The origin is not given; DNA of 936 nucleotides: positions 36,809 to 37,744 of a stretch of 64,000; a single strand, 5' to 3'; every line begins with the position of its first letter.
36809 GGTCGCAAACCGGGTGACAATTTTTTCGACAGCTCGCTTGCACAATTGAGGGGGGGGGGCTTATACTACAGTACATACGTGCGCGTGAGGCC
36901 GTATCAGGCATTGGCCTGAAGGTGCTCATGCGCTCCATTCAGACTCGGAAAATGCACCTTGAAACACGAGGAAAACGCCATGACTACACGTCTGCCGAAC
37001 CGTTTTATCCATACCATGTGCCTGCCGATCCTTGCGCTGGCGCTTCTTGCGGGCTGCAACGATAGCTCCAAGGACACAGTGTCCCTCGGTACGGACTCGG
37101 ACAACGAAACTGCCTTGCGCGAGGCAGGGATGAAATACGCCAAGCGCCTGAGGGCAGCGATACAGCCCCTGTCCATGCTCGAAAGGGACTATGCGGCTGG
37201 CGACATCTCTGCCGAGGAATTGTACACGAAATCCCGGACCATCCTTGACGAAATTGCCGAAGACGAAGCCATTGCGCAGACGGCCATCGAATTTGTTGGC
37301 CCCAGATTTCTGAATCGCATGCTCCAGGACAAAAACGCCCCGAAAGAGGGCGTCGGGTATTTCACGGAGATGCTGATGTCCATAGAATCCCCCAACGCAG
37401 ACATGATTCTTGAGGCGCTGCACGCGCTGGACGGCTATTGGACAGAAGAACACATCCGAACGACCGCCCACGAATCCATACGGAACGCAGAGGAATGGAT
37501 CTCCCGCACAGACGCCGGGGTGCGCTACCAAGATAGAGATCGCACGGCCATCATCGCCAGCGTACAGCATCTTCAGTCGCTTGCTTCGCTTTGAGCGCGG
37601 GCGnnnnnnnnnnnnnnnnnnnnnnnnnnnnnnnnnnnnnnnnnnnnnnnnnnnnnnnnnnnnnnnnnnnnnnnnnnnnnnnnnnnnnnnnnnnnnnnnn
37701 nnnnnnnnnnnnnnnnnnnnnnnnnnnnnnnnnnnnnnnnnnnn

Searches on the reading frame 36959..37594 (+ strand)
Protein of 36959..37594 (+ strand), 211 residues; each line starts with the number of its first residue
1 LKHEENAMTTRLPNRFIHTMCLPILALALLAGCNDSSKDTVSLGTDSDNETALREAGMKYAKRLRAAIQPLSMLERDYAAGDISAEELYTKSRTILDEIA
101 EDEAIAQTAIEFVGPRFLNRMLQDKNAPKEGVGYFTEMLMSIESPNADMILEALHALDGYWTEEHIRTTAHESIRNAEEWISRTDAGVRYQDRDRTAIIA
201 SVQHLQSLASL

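Call 11: search_protein_families(library=pfam, proteins=[window:36959-37594:+], max_evalue=0.01)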
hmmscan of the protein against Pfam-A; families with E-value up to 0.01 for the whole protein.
window:36959-37594:+ (211 aa): 0 families

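Call 13: search_protein_families(library=ncbifam, proteins=[window:36959-37594:+], max_evalue=1)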
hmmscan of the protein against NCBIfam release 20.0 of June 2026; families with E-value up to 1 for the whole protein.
window:36959-37594:+ (211 aa): 1 family
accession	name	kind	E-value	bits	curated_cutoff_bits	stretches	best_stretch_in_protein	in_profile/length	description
TIGR03302.1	OM_YfiO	subfamily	0.028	13.9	81.4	1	20-85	4-70/239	outer membrane protein assembly factor BamD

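Call 14: search_protein_families(library=pfam, proteins=[window:36959-37594:+], max_evalue=10)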
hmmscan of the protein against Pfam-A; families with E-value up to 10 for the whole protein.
window:36959-37594:+ (211 aa): 0 families
